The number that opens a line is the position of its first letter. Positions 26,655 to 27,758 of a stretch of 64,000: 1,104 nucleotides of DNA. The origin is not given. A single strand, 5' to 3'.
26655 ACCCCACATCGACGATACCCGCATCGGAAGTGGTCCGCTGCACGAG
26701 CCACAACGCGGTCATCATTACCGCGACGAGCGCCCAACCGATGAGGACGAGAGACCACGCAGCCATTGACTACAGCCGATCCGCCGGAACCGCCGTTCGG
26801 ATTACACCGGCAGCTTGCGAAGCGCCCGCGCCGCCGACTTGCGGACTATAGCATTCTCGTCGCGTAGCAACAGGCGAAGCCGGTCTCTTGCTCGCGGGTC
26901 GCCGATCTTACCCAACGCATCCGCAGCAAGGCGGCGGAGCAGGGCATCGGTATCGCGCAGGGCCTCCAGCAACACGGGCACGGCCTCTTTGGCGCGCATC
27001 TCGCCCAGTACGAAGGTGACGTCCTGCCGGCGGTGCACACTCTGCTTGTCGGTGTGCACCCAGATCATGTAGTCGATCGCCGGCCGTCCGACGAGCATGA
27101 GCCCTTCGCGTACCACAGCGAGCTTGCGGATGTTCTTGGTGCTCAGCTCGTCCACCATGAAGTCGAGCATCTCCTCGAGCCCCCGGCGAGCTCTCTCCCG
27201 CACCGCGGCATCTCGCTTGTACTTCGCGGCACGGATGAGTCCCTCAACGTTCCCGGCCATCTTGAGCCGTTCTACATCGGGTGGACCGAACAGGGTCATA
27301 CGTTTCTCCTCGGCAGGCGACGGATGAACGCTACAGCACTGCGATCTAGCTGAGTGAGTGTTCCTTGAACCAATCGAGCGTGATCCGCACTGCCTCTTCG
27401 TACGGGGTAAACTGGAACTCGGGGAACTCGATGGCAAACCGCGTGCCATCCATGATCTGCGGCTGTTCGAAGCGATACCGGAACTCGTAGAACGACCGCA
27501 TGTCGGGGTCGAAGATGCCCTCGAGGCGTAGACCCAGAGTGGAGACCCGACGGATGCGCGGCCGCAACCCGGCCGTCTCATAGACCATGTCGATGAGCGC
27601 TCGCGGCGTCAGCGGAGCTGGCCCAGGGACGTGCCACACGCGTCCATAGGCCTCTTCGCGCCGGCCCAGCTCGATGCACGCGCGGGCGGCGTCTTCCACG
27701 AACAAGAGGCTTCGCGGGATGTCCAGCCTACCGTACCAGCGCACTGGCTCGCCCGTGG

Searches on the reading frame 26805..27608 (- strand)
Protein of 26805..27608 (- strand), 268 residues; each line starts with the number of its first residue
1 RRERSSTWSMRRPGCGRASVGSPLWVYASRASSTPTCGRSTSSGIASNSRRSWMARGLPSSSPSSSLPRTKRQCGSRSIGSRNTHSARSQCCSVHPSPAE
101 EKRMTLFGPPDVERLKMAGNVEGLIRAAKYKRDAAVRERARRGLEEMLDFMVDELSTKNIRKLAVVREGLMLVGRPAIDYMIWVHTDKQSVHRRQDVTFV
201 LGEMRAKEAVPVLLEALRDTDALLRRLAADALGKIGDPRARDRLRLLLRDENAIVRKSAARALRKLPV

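Call 20: search_protein_families(library=pfam, proteins=[window:26805-27608:-], max_evalue=0.01)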
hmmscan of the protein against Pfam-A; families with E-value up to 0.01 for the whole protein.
window:26805-27608:- (268 aa): 5 families
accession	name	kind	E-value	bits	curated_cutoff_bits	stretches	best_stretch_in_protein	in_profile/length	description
PF13646.12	HEAT_2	-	5.2e-15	55.9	27.7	1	194-264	17-88/88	HEAT repeats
PF03130.22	HEAT_PBS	-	6.8e-10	38.9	20.9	1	224-250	1-27/27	PBS lyase HEAT-like repeat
PF02985.28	HEAT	-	1.4e-07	31.5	23.5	1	210-236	2-28/31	HEAT repeat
PF13513.12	HEAT_EZ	-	2.9e-06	28.1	27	1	206-235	26-55/55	HEAT-like repeat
PF00514.29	Arm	-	0.0037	17.7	20.6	0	209-235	13-39/41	Armadillo/beta-catenin-like repeat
